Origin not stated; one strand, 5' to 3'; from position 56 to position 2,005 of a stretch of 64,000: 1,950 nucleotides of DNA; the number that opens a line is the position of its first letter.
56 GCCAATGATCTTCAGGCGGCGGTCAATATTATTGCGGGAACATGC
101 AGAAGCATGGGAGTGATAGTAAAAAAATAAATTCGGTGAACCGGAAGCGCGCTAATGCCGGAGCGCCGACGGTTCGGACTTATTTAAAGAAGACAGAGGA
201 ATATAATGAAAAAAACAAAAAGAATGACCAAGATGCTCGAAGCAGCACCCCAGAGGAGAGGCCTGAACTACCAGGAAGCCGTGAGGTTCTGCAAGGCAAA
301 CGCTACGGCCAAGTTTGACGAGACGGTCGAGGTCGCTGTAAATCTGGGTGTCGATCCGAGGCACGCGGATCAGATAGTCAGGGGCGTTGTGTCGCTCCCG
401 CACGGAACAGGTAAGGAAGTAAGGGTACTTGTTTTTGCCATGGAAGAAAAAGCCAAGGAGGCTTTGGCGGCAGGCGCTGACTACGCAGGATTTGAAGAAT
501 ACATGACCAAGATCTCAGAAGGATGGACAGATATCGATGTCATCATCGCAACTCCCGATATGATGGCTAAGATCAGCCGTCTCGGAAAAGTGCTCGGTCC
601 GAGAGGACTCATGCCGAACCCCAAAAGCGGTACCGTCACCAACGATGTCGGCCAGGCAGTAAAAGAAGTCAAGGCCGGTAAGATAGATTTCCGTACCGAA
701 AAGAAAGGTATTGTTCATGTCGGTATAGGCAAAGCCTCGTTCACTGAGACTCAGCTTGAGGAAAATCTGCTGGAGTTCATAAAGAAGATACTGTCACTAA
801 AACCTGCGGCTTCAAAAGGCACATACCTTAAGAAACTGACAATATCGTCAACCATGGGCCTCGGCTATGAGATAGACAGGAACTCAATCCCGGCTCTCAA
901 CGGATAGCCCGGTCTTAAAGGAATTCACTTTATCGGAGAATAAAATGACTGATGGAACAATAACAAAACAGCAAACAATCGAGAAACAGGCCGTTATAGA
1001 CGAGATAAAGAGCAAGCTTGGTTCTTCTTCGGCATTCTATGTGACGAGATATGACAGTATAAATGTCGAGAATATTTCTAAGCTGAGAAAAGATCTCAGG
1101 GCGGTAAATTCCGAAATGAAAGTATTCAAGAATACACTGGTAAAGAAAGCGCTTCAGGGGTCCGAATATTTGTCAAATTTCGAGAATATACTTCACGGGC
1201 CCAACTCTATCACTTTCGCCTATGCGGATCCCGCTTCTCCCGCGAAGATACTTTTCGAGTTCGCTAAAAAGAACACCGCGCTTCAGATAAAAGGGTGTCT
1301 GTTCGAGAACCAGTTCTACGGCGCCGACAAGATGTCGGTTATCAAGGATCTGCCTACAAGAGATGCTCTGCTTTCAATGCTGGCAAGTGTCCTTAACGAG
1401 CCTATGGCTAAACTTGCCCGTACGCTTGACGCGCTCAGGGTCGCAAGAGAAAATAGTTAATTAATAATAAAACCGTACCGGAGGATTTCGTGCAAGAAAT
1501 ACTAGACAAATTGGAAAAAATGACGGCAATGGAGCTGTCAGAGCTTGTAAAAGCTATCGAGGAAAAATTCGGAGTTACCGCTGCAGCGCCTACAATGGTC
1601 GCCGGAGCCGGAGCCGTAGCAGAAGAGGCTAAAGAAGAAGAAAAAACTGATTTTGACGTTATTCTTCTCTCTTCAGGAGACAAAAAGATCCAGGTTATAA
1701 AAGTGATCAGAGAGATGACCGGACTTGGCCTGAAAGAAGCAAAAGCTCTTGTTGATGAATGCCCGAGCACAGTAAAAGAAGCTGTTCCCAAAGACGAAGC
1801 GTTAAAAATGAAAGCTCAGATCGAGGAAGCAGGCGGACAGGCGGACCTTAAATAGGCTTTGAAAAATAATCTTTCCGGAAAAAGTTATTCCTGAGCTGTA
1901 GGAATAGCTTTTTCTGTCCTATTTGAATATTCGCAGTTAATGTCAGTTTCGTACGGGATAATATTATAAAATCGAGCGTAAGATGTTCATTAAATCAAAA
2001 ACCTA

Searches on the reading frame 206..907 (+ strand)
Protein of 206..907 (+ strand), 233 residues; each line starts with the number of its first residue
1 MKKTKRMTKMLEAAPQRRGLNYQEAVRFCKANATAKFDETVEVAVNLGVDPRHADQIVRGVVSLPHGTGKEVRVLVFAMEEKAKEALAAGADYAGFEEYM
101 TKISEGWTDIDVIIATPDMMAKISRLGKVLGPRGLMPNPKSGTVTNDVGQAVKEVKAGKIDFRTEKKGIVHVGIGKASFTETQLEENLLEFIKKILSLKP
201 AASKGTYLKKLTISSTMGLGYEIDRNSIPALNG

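Call 69: search_protein_families(library=pfam, proteins=[window:206-907:+], max_evalue=0.001)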
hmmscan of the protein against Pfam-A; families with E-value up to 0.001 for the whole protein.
window:206-907:+ (233 aa): 1 family
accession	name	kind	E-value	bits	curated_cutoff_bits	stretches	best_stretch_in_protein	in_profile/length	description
PF00687.26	Ribosomal_L1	-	7.7e-69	231.7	32.2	1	30-218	2-197/198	Ribosomal protein L1p/L10e family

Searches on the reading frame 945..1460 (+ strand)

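Call 69: search_protein_families(library=pfam, proteins=[window:945-1460:+], max_evalue=0.001)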
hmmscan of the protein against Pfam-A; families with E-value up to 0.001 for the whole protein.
window:945-1460:+ (171 aa): 1 family
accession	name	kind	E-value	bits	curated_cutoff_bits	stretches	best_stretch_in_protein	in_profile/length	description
PF00466.25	Ribosomal_L10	-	1.4e-25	89.7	22.8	1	13-108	5-100/100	Ribosomal protein L10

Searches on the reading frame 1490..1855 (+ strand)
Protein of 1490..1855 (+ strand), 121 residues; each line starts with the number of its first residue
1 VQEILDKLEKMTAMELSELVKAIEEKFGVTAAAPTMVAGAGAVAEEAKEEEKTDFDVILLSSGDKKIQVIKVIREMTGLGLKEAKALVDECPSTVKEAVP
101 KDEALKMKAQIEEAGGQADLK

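Call 69: search_protein_families(library=pfam, proteins=[window:1490-1855:+], max_evalue=0.001)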
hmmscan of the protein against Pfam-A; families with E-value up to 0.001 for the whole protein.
window:1490-1855:+ (121 aa): 2 families
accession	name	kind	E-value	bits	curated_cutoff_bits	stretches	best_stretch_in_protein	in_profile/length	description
PF00542.24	Ribosomal_L12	-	1.5e-27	96.1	25.9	1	55-121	1-67/67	Ribosomal protein L7/L12 C-terminal domain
PF16320.10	Ribosomal_L12_N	-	2.5e-17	62.7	25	1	2-47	3-48/48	Ribosomal protein L7/L12 dimerisation domain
